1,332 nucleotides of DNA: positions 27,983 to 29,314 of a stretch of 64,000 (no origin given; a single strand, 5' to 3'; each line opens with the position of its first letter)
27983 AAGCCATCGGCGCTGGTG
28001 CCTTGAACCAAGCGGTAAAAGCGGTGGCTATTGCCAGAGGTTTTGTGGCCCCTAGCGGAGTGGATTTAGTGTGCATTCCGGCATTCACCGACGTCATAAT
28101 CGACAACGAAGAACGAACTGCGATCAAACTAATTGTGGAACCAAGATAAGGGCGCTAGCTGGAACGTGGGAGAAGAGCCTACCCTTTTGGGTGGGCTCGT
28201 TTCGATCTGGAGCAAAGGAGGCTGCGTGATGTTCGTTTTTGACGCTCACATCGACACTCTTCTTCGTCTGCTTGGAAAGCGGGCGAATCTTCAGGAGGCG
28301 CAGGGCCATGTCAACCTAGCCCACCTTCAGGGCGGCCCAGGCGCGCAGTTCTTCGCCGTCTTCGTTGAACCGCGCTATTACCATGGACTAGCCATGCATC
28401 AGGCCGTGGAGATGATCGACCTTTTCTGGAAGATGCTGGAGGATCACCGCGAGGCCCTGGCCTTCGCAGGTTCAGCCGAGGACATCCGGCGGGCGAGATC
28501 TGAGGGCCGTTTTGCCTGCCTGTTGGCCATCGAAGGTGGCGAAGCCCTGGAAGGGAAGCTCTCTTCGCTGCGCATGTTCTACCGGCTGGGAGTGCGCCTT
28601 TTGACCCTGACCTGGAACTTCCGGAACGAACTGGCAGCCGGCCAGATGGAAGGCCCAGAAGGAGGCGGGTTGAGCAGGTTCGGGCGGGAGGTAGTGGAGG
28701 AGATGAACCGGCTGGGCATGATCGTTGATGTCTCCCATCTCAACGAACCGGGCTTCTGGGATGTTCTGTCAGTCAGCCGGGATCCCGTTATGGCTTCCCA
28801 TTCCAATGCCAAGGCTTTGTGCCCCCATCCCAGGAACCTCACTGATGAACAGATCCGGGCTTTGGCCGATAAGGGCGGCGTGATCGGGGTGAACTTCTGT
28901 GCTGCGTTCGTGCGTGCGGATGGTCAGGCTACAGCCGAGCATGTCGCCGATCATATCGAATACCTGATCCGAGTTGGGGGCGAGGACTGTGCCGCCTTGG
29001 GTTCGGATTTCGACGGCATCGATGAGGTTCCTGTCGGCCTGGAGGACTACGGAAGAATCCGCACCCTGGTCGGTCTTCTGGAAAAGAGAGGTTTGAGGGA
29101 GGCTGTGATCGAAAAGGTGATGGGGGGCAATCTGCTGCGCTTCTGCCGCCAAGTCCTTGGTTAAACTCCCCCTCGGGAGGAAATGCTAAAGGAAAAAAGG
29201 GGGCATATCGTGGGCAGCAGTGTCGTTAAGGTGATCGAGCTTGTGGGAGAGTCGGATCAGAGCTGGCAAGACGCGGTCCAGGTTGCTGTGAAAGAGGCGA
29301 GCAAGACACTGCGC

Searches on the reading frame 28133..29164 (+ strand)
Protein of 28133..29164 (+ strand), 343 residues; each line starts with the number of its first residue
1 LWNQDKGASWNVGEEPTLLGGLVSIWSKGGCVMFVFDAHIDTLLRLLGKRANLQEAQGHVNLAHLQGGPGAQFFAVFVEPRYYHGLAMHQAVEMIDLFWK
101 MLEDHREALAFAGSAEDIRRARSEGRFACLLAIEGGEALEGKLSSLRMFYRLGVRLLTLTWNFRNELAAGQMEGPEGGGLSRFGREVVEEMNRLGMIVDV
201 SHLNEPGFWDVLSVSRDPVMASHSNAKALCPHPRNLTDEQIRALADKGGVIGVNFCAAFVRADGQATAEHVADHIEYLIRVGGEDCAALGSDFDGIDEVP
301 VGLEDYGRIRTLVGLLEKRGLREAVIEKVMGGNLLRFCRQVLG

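Call 23: search_protein_families(library=pfam, proteins=[window:28133-29164:+], max_evalue=0.00001)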
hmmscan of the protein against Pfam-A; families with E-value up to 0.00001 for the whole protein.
window:28133-29164:+ (343 aa): 1 family
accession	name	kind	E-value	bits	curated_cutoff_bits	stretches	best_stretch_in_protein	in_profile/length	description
PF01244.27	Peptidase_M19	-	1.6e-107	359.8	26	1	34-339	7-318/319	Membrane dipeptidase (Peptidase family M19)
